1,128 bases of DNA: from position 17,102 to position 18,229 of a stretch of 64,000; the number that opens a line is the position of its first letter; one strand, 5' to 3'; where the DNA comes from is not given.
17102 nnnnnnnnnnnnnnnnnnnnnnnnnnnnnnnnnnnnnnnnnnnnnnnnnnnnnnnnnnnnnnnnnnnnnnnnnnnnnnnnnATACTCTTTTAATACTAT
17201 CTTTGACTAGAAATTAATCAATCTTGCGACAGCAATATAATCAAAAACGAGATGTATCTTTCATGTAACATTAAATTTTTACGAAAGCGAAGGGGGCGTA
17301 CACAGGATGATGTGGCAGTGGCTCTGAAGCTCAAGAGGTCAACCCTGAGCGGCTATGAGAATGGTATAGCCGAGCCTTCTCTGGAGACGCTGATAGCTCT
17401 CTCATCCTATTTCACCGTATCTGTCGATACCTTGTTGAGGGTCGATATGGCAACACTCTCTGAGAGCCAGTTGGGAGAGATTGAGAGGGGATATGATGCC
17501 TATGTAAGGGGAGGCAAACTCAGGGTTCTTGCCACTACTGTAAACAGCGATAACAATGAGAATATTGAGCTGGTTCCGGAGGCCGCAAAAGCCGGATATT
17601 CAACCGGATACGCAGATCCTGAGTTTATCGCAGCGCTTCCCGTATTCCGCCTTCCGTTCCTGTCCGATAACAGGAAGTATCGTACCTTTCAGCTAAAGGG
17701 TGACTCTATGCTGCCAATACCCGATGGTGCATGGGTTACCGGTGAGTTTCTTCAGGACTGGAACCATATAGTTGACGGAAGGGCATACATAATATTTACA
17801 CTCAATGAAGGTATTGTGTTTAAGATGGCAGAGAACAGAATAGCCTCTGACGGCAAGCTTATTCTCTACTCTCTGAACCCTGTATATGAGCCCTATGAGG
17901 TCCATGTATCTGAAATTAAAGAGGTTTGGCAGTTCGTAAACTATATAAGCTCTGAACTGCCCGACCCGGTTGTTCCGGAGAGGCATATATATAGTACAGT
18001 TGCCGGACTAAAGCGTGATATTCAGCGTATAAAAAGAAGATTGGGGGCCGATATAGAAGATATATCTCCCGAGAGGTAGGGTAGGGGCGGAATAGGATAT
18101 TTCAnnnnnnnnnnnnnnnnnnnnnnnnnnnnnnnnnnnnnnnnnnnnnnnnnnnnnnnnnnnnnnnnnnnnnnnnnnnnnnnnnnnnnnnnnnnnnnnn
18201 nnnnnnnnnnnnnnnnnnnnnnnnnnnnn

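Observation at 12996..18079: SOS-like mutagenesis module: CI-like XRE-S24 repressor divergent from an apparently active Y-family polymerase plus DnaE2, with no imuA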

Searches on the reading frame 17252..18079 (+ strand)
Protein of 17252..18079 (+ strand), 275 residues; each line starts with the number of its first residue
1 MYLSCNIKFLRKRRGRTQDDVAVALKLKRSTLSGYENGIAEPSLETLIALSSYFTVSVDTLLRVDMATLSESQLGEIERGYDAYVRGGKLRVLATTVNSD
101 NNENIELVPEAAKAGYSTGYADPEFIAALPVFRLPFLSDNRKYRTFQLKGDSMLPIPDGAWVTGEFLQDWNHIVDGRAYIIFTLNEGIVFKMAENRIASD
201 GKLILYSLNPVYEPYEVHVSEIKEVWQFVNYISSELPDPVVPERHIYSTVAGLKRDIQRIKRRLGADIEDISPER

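Call 3: search_protein_families(library=pfam, proteins=[window:17252-18079:+], max_evalue=0.01)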
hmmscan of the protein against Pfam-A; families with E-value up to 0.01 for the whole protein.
window:17252-18079:+ (275 aa): 5 families
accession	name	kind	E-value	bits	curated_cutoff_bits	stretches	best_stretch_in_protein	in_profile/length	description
PF01381.28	HTH_3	-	4.4e-16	59.1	23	1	7-60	1-54/55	Helix-turn-helix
PF13560.12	HTH_31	-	9.7e-10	39.1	27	1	10-59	9-59/64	Helix-turn-helix domain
PF12844.13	HTH_19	-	1.7e-07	31.5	30.2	1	6-63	3-60/64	Helix-turn-helix domain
PF00717.28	Peptidase_S24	-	0.00025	21.1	23.3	1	124-219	17-105/116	Peptidase S24-like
PF13443.12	HTH_26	-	0.00027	21.6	22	1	8-63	3-59/63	Cro/C1-type HTH DNA-binding domain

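Call 4: search_protein_families(library=ncbifam, proteins=[window:17252-18079:+], max_evalue=0.01)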
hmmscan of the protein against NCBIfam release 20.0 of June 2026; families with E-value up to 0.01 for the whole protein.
window:17252-18079:+ (275 aa): 9 families
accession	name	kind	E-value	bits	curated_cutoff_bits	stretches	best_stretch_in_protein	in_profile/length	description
NF041951.1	phage_RstR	subfamily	5.7e-12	45.9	80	1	1-67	1-67/108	RstR family transcriptional repressor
NF007271.0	PRK09726.1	equivalog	3.3e-05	23.8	79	1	3-56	13-66/88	type II toxin-antitoxin system antitoxin HipB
NF047948.1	male_kill_WMK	equivalog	0.0002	20.9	300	1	6-67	166-227/300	WO male-killing family protein Wmk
NF041575.1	antitoxPezA_Strep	equivalog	0.00041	20.4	290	1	5-58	4-57/158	type II toxin-antitoxin system antitoxin PezA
NF052239.1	antitox_spr1629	equivalog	0.0011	18.2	335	1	1-66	1-66/377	spr1629 family repressor/antitoxin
NF003162.0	PRK04140.1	equivalog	0.0026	16.9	263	1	7-59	131-183/317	transcriptional regulator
NF047542.1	telomere_Tap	equivalog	0.0031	16.3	600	1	9-47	24-62/695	telomere-associated protein Tap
TIGR03070.1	couple_hipB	subfamily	0.0041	17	71.65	0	3-52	3-52/58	type II toxin-antitoxin system Y4mF family antitoxin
TIGR03830.1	CxxCG_CxxCG_HTH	subfamily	0.0041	16.9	61.8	1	5-44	68-107/127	type II TA system antitoxin MqsA family protein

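Call 11: find_homologous_proteins(query=window:17252-18079:+, max_evalue=0.00001)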
Query window:17252-18079:+ (275 aa): 5657 proteins with E <= 0.00001 among 8000 candidates; the best 120 are listed.
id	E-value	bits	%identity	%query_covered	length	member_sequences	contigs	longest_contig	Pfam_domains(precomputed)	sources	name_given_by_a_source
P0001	1.2e-162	558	100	92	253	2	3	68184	PF01381.29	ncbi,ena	-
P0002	7.8e-141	486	76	100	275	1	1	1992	PF12844.14,PF00717.29,PF01381.29,PF13560.13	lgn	-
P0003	2.4e-139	481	73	100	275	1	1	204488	PF12844.14,PF00717.29,PF01381.29,PF13560.13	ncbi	ncbi:MAG: LexA family transcriptional regulator [Bacteroidales bacterium]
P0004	4.6e-139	480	74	99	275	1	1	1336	PF12844.14,PF00717.29,PF01381.29,PF13560.13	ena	-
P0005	4.7e-139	480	76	100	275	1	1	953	PF12844.14,PF00717.29,PF01381.29,PF13560.13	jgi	jgi:transcriptional regulator with XRE-family HTH domain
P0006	5.3e-139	480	74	99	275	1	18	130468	PF12844.14,PF00717.29,PF01381.29,PF13560.13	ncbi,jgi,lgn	-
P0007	5.6e-139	480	74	99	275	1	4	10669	PF12844.14,PF00717.29,PF01381.29,PF13560.13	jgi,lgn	-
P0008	7.7e-139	480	76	100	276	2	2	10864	PF12844.14,PF00717.29,PF01381.29,PF13560.13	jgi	-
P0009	1.0e-138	479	73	99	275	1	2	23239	PF12844.14,PF00717.29,PF01381.29,PF13560.13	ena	-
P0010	1.4e-138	479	73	99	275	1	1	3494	PF12844.14,PF00717.29,PF01381.29,PF13560.13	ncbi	-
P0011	1.4e-138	479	74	99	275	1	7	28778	PF12844.14,PF00717.29,PF01381.29,PF13560.13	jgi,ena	jgi:transcriptional regulator with XRE-family HTH domain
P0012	1.5e-138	479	74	99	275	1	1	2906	PF12844.14,PF00717.29,PF01381.29,PF13560.13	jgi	jgi:transcriptional regulator with XRE-family HTH domain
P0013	1.7e-138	479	75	100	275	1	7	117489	PF12844.14,PF00717.29,PF01381.29,PF13560.13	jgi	jgi:transcriptional regulator with XRE-family HTH domain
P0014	1.9e-138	478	74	99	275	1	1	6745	PF12844.14,PF00717.29,PF01381.29,PF13560.13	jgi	jgi:transcriptional regulator with XRE-family HTH domain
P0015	2.0e-138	478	73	100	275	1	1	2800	PF12844.14,PF00717.29,PF01381.29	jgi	jgi:transcriptional regulator with XRE-family HTH domain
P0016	4.2e-138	477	74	100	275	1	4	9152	PF12844.14,PF00717.29,PF01381.29,PF13560.13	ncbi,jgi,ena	-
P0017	6.8e-138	477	73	100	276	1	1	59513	PF12844.14,PF00717.29,PF01381.29,PF13560.13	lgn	-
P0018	6.8e-138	477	73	99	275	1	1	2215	PF12844.14,PF00717.29,PF01381.29,PF13560.13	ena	-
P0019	7.1e-138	476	74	99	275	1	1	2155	PF12844.14,PF00717.29,PF01381.29,PF13560.13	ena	-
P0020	7.8e-138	476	72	99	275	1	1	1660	PF12844.14,PF00717.29,PF01381.29,PF13560.13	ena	-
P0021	1.1e-137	476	72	99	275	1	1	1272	PF12844.14,PF00717.29,PF01381.29,PF13560.13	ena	-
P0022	1.3e-137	476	74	99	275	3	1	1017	PF12844.14,PF00717.29,PF01381.29,PF13560.13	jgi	jgi:transcriptional regulator with XRE-family HTH domain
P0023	1.4e-137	476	73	99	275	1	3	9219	PF12844.14,PF00717.29,PF01381.29,PF13560.13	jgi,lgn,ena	-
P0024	1.5e-137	475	74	100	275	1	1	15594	PF12844.14,PF00717.29,PF01381.29,PF13560.13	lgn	-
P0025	1.5e-137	475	72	99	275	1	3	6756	PF12844.14,PF00717.29,PF01381.29,PF13560.13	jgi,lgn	jgi:transcriptional regulator with XRE-family HTH domain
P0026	1.5e-137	475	74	100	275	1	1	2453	PF12844.14,PF00717.29,PF01381.29,PF13560.13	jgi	jgi:transcriptional regulator with XRE-family HTH domain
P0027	1.6e-137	475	72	99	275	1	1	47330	PF12844.14,PF00717.29,PF01381.29,PF13560.13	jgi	jgi:transcriptional regulator with XRE-family HTH domain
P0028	2.0e-137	475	74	99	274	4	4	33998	PF12844.14,PF00717.29,PF01381.29,PF13560.13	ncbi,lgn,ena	-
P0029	2.0e-137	475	74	100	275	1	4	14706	PF12844.14,PF00717.29,PF01381.29,PF13560.13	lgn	-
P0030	2.0e-137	475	71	99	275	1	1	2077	PF12844.14,PF00717.29,PF01381.29,PF13560.13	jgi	-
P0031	2.1e-137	475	73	100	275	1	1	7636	PF12844.14,PF00717.29,PF01381.29,PF13560.13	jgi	jgi:transcriptional regulator with XRE-family HTH domain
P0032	2.2e-137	475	75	100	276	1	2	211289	PF12844.14,PF00717.29,PF01381.29,PF13560.13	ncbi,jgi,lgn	-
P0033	2.5e-137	475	74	99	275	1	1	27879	PF12844.14,PF00717.29,PF01381.29,PF13560.13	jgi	jgi:transcriptional regulator with XRE-family HTH domain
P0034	2.7e-137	475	74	99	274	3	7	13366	PF12844.14,PF00717.29,PF01381.29,PF13560.13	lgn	-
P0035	2.8e-137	475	74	100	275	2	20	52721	PF12844.14,PF00717.29,PF01381.29,PF13560.13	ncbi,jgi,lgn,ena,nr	ncbi:MAG TPA: LexA family transcriptional regulator [Bacteroidales bacterium]|nr:LexA family transcr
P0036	2.9e-137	474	72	99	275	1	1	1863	PF12844.14,PF00717.29,PF01381.29,PF13560.13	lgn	-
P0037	3.5e-137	474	74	99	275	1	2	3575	PF12844.14,PF00717.29,PF01381.29,PF13560.13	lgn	-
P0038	3.5e-137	474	73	99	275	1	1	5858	PF12844.14,PF00717.29,PF01381.29,PF13560.13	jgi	jgi:transcriptional regulator with XRE-family HTH domain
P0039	3.5e-137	474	73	99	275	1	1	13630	PF12844.14,PF00717.29,PF01381.29,PF13560.13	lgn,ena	-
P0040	3.6e-137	474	74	99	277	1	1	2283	PF12844.14,PF00717.29,PF01381.29,PF13560.13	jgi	jgi:transcriptional regulator with XRE-family HTH domain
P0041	4.0e-137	474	73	99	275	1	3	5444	PF12844.14,PF00717.29,PF01381.29,PF13560.13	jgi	jgi:transcriptional regulator with XRE-family HTH domain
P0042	4.0e-137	474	71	99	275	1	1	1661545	PF12844.14,PF00717.29,PF01381.29,PF13560.13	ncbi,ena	-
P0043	4.0e-137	474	71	99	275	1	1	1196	PF12844.14,PF00717.29,PF01381.29,PF13560.13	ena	-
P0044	4.0e-137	474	73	99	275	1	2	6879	PF12844.14,PF00717.29,PF01381.29,PF13560.13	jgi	-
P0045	4.4e-137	474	73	100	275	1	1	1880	PF12844.14,PF00717.29,PF01381.29,PF13560.13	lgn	-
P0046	4.5e-137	474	73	100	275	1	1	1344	PF00717.29,PF01381.29,PF13560.13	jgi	jgi:transcriptional regulator with XRE-family HTH domain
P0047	4.9e-137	474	73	99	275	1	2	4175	PF12844.14,PF00717.29,PF01381.29,PF13560.13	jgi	-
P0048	4.9e-137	474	73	99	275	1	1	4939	PF12844.14,PF00717.29,PF01381.29,PF13560.13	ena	-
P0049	5.0e-137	474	73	99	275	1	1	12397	PF12844.14,PF00717.29,PF01381.29,PF13560.13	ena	-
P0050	5.3e-137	474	71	99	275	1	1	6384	PF12844.14,PF00717.29,PF01381.29,PF13560.13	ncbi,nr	ncbi:MAG: hypothetical protein QG576_38 [Bacteroidota bacterium]|nr:hypothetical protein [Bacteroido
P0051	5.6e-137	474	73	99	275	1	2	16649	PF12844.14,PF00717.29,PF01381.29,PF13560.13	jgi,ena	-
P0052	5.9e-137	473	73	100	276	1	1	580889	PF12844.14,PF00717.29,PF01381.29,PF13560.13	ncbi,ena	-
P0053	6.6e-137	473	73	99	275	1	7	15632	PF12844.14,PF00717.29,PF01381.29,PF13560.13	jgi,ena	jgi:transcriptional regulator with XRE-family HTH domain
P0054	6.6e-137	473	71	99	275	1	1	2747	PF12844.14,PF00717.29,PF01381.29,PF13560.13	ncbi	-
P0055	7.5e-137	473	72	99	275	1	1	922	PF12844.14,PF00717.29,PF01381.29,PF13560.13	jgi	jgi:transcriptional regulator with XRE-family HTH domain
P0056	7.5e-137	473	72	100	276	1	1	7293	PF12844.14,PF00717.29,PF01381.29,PF13560.13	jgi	jgi:transcriptional regulator with XRE-family HTH domain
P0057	7.7e-137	473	74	99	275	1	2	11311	PF12844.14,PF00717.29,PF01381.29,PF13560.13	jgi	jgi:transcriptional regulator with XRE-family HTH domain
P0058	7.9e-137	473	73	100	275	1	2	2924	PF12844.14,PF00717.29,PF01381.29,PF13560.13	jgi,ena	-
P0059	9.2e-137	473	72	99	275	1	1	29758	PF12844.14,PF00717.29,PF01381.29,PF13560.13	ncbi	-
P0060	9.2e-137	473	73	100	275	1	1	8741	PF12844.14,PF00717.29,PF01381.29,PF13560.13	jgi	jgi:transcriptional regulator with XRE-family HTH domain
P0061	9.3e-137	473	73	99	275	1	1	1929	PF12844.14,PF00717.29,PF01381.29,PF13560.13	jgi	-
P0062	1.0e-136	473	73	100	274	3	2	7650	PF12844.14,PF00717.29,PF01381.29,PF13560.13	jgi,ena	jgi:transcriptional regulator with XRE-family HTH domain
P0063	1.0e-136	473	72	100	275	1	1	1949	PF12844.14,PF00717.29,PF01381.29,PF13560.13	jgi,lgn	-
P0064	1.0e-136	473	72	100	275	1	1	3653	PF12844.14,PF00717.29,PF01381.29,PF13560.13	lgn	-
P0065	1.2e-136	472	72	100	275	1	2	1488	PF12844.14,PF00717.29,PF01381.29,PF13560.13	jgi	jgi:transcriptional regulator with XRE-family HTH domain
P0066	1.3e-136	472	74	99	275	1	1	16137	PF12844.14,PF00717.29,PF01381.29,PF13560.13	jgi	jgi:transcriptional regulator with XRE-family HTH domain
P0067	1.3e-136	472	71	100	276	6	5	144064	PF12844.14,PF00717.29,PF01381.29,PF13560.13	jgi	jgi:transcriptional regulator with XRE-family HTH domain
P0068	1.3e-136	472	72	99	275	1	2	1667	PF12844.14,PF00717.29,PF01381.29,PF13560.13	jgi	jgi:transcriptional regulator with XRE-family HTH domain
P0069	1.3e-136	472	73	100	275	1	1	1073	PF12844.14,PF00717.29,PF01381.29,PF13560.13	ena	-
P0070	1.4e-136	472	72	99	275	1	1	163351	PF12844.14,PF00717.29,PF01381.29,PF13560.13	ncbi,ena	-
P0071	1.4e-136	472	73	100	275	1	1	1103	PF12844.14,PF00717.29,PF01381.29,PF13560.13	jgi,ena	-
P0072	1.5e-136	472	73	99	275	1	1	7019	PF12844.14,PF00717.29,PF01381.29,PF13560.13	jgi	jgi:transcriptional regulator with XRE-family HTH domain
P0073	1.5e-136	472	73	100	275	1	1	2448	PF12844.14,PF00717.29,PF01381.29,PF13560.13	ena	-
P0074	1.5e-136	472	72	100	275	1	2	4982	PF12844.14,PF00717.29,PF01381.29,PF13560.13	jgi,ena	-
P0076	1.6e-136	472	72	99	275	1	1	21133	PF12844.14,PF00717.29,PF01381.29,PF13560.13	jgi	jgi:transcriptional regulator with XRE-family HTH domain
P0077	1.7e-136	472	72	100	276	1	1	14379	PF12844.14,PF00717.29,PF01381.29,PF13560.13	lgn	-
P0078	1.8e-136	472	73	100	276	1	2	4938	PF12844.14,PF00717.29,PF01381.29,PF13560.13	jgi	jgi:transcriptional regulator with XRE-family HTH domain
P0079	1.8e-136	472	73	99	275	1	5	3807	PF12844.14,PF00717.29,PF01381.29,PF13560.13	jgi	jgi:transcriptional regulator with XRE-family HTH domain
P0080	2.0e-136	472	73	99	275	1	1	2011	PF12844.14,PF00717.29,PF01381.29,PF13560.13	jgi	-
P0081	2.0e-136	472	73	99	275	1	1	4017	PF12844.14,PF00717.29,PF01381.29,PF13560.13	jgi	jgi:transcriptional regulator with XRE-family HTH domain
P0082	2.1e-136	472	73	99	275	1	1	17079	PF12844.14,PF00717.29,PF01381.29,PF13560.13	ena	-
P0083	2.1e-136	472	72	100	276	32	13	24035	PF12844.14,PF00717.29,PF01381.29,PF13560.13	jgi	jgi:transcriptional regulator with XRE-family HTH domain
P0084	2.1e-136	472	72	100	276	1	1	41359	PF12844.14,PF00717.29,PF01381.29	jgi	jgi:transcriptional regulator with XRE-family HTH domain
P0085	2.2e-136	472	72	99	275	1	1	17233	PF12844.14,PF00717.29,PF01381.29,PF13560.13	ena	-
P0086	2.3e-136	471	73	99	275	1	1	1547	PF12844.14,PF00717.29,PF01381.29,PF13560.13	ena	-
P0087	2.3e-136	471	73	99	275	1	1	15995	PF00717.29,PF01381.29,PF13560.13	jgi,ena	-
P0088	2.3e-136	471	72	99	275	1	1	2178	PF12844.14,PF00717.29,PF01381.29,PF13560.13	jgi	jgi:transcriptional regulator with XRE-family HTH domain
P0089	2.5e-136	471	72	100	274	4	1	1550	PF12844.14,PF00717.29,PF01381.29,PF13560.13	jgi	jgi:transcriptional regulator with XRE-family HTH domain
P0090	2.5e-136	471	74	99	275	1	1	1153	PF12844.14,PF00717.29,PF01381.29,PF13560.13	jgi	-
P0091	2.8e-136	471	71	99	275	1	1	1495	PF12844.14,PF00717.29,PF01381.29,PF13560.13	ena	-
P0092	2.9e-136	471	73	100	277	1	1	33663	PF12844.14,PF00717.29,PF01381.29,PF13560.13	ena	-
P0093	3.0e-136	471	73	100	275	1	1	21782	PF12844.14,PF00717.29,PF01381.29,PF13560.13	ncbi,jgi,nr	ncbi:MAG: LexA family transcriptional regulator [Bacteroidales bacterium]|nr:LexA family transcripti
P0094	3.1e-136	471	75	99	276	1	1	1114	PF12844.14,PF00717.29,PF01381.29,PF13560.13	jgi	-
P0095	3.1e-136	471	72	99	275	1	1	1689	PF12844.14,PF00717.29,PF01381.29,PF13560.13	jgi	jgi:transcriptional regulator with XRE-family HTH domain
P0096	3.1e-136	471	72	100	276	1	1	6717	PF12844.14,PF00717.29,PF01381.29,PF13560.13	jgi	jgi:transcriptional regulator with XRE-family HTH domain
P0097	3.1e-136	471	72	99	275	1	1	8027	PF12844.14,PF00717.29,PF01381.29,PF13560.13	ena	-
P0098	3.3e-136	471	72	99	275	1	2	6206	PF12844.14,PF00717.29,PF01381.29,PF13560.13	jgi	-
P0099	3.3e-136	471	73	100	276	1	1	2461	PF12844.14,PF00717.29,PF01381.29,PF13560.13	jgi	jgi:transcriptional regulator with XRE-family HTH domain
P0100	3.4e-136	471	74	99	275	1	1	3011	PF12844.14,PF00717.29,PF01381.29,PF13560.13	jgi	jgi:transcriptional regulator with XRE-family HTH domain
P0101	3.4e-136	471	73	99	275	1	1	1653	PF12844.14,PF00717.29,PF01381.29,PF13560.13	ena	-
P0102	3.4e-136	471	73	99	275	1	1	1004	PF12844.14,PF00717.29,PF01381.29,PF13560.13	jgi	jgi:transcriptional regulator with XRE-family HTH domain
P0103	3.4e-136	471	73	99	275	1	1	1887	PF12844.14,PF00717.29,PF01381.29,PF13560.13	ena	-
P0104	3.5e-136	471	73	99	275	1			PF12844.14,PF00717.29,PF01381.29,PF13560.13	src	-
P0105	3.8e-136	471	71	100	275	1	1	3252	PF12844.14,PF00717.29,PF01381.29,PF13560.13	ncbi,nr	ncbi:MAG TPA: helix-turn-helix domain-containing protein [Bacteroidales bacterium]|nr:helix-turn-hel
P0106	3.8e-136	471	71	100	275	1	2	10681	PF12844.14,PF00717.29,PF01381.29,PF13560.13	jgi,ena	-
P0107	4.0e-136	471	72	100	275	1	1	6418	PF12844.14,PF00717.29,PF01381.29,PF13560.13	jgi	jgi:transcriptional regulator with XRE-family HTH domain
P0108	4.0e-136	471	71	100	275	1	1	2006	PF12844.14,PF00717.29,PF01381.29,PF13560.13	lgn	-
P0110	4.1e-136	471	72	100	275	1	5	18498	PF12844.14,PF00717.29,PF01381.29,PF13560.13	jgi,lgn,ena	jgi:transcriptional regulator with XRE-family HTH domain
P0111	4.6e-136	471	73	100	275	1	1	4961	PF12844.14,PF00717.29,PF01381.29,PF13560.13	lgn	-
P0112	4.7e-136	470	73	99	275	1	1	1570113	PF12844.14,PF00717.29,PF01381.29,PF13560.13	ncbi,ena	-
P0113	4.8e-136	470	73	100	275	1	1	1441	PF12844.14,PF00717.29,PF01381.29,PF13560.13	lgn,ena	-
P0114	5.1e-136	470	73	99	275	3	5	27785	PF12844.14,PF00717.29,PF01381.29,PF13560.13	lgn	-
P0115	5.4e-136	470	73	99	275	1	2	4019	PF12844.14,PF00717.29,PF01381.29,PF13560.13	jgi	jgi:transcriptional regulator with XRE-family HTH domain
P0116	5.5e-136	470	71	100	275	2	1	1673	PF00717.29,PF01381.29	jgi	jgi:transcriptional regulator with XRE-family HTH domain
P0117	5.5e-136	470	75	99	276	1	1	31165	PF12844.14,PF00717.29,PF01381.29,PF13560.13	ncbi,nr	ncbi:MAG: LexA family transcriptional regulator [Bacteroidales bacterium]|nr:LexA family transcripti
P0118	5.6e-136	470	73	100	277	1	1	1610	PF12844.14,PF00717.29,PF01381.29,PF13560.13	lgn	-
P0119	5.6e-136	470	73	100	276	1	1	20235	PF12844.14,PF00717.29,PF01381.29,PF13560.13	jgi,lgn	jgi:transcriptional regulator with XRE-family HTH domain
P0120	5.7e-136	470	73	99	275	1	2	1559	PF12844.14,PF00717.29,PF01381.29,PF13560.13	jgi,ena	-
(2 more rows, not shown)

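Call 13: find_encoding_contigs(protein=P0001, flank=10000, max_places=3)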
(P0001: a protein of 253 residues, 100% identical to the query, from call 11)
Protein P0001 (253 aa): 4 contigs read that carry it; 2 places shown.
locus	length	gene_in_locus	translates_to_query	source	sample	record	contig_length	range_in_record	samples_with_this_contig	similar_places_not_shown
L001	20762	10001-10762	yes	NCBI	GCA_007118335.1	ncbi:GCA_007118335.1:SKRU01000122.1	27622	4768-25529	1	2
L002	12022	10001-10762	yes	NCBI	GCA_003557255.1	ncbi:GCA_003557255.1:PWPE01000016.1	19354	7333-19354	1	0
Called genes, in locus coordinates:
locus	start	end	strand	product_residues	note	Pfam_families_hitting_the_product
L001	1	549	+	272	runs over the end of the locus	PF00106:adh_short, PF08659:KR, PF13561:adh_short_C2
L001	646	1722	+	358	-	PF20230:DUF6588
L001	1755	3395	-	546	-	PF03606:DcuC, PF03806:ABG_transport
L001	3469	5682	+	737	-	PF13328:HD_4, PF04607:RelA_SpoT, PF02824:TGS, PF28438:RelA_RIS, PF13291:ACT_4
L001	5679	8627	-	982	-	PF02811:PHP, PF07733:DNA_pol3_alpha, PF17657:DNA_pol3_finger, PF14579:HHH_6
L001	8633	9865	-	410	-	PF00817:IMS, PF11799:IMS_C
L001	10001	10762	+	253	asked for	PF01381:HTH_3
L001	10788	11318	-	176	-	-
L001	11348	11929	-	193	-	-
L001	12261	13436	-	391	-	PF13181:TPR_8 (faint), PF13424:TPR_12 (faint), PF13428:TPR_14 (faint), PF13432:TPR_16 (faint), PF00515:TPR_1 (faint), PF07719:TPR_2 (faint), PF14559:TPR_19 (faint), PF13414:TPR_11 (weak), +1 more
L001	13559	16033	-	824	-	PF00521:DNA_topoisoIV, PF03989:DNA_gyraseA_C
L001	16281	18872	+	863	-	PF02861:Clp_N, PF00004:AAA, PF17871:AAA_lid_9, PF00158:Sigma54_activat, PF00004:AAA, PF07724:AAA_2, PF07728:AAA_5, PF10431:ClpB_D2-small, +11 more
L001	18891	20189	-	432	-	PF00919:UPF0004, PF04055:Radical_SAM, PF18693:TRAM_2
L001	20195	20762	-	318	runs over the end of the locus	PF02881:SRP54_N, PF00448:SRP54, PF13604:AAA_30 (weak)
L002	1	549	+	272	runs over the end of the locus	PF00106:adh_short, PF08659:KR, PF13561:adh_short_C2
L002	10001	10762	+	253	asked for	PF01381:HTH_3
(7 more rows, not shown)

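Call 14: find_related_loci(query=A1, collection=genome_contigs, flank=7000)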
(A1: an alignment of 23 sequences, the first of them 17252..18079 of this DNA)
Query A1 (275 aa) in genome_contigs; peptide patterns used: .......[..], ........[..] (x = any residue, [..] = any of these).
599 stretches matched a pattern (row limit reached: there are more); 570 encode a relative of the query (tblastn E <= 1e-3); the best 80 are kept; 80 distinct loci.
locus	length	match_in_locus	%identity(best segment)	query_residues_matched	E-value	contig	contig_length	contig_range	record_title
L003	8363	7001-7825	72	1-275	3e-145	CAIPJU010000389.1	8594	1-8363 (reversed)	MAG: uncultured Bacteroidetes bacterium isolate Umea3p4_bin-0738 genome assembly, contig: bin-0738:0389/1105, whole geno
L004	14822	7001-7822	73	1-274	4e-145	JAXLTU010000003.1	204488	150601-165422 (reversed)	MAG: Bacteroidales bacterium isolate STL-BAC12 C4.77.fa-3, whole genome shotgun sequence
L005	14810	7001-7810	76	1-270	1e-144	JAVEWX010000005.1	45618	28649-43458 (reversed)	MAG: Bacteroidales bacterium isolate BF4_156 NODE_2264_length_45618_cov_4.686795_Biofilm4, whole genome shotgun sequence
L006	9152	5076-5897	74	1-274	3e-144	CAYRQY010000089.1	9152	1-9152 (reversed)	MAG TPA_asm: uncultured Rikenellaceae bacterium isolate SRP241326_co2_346 genome assembly, contig: NODE_9409_length_9152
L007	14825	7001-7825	71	1-275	4e-144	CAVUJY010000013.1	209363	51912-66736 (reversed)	MAG: uncultured Bacteroidales bacterium isolate MFD01721.bin.2.190 genome assembly, contig: contig_23348, whole genome s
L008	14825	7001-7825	74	1-275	7e-144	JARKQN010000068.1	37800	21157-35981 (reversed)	MAG: Bacteroidales bacterium isolate Reactor_maxbin.115 k141_825040, whole genome shotgun sequence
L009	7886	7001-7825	73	1-275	4e-144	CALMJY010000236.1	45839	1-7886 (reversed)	MAG TPA_asm: uncultured Bacteroidetes bacterium isolate SRR5215466_bin.21_CONCOCT_v1.1_MAG genome assembly, contig: ERZ7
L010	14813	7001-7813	73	1-271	5e-144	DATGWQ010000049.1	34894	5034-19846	MAG TPA_asm: Bacteroidales bacterium isolate SMAG_U10586 k141_203332, whole genome shotgun sequence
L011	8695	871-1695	72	1-275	1e-143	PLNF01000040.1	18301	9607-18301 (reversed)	MAG: Bacteroidales bacterium isolate fen_976 73.20120800_E2D.36_contig_6941, whole genome shotgun sequence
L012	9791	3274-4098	72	1-275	1e-143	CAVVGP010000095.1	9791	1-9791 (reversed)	MAG: uncultured Bacteroidales bacterium isolate MFD01188.bin.3.138 genome assembly, contig: contig_180108, whole genome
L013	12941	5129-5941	75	1-271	1e-143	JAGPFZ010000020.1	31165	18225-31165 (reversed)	MAG: Bacteroidales bacterium isolate Gw_SlDig_bin_226 Gw_SlDig_2144_length_31165_cov_19.247406, whole genome shotgun seq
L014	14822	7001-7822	72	1-274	8e-144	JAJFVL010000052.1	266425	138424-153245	MAG: Bacteroidales bacterium isolate bin.736 k141_1638262, whole genome shotgun sequence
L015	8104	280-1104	72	1-275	8e-144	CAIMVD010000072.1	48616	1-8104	MAG: uncultured Bacteroidetes bacterium isolate Loclat_bin-20678 genome assembly, contig: bin-20678:072/411, whole genom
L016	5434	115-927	75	1-271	2e-144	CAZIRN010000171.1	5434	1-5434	MAG TPA_asm: uncultured Rikenella sp. isolate binchicken_co265_192 genome assembly, contig: NODE_19806_length_5434_cov_5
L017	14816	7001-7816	71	1-272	2e-143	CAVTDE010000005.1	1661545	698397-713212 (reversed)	MAG: uncultured Bacteroidales bacterium isolate MFD00905.bin.1.196 genome assembly, contig: contig_3095, whole genome sh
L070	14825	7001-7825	72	1-275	1e-140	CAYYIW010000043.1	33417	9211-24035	MAG TPA_asm: uncultured Rikenellaceae bacterium isolate binchicken_co94_293 genome assembly, contig: NODE_1712_length_33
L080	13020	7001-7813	71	1-271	7e-140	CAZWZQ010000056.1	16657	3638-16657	MAG TPA_asm: uncultured Rikenellaceae bacterium isolate binchicken_co100_406 genome assembly, contig: NODE_5383_length_1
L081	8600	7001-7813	71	1-271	7e-140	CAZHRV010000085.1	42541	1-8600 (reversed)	MAG TPA_asm: uncultured Rikenellaceae bacterium isolate SRP185410_co1_20 genome assembly, contig: k141_750031, whole gen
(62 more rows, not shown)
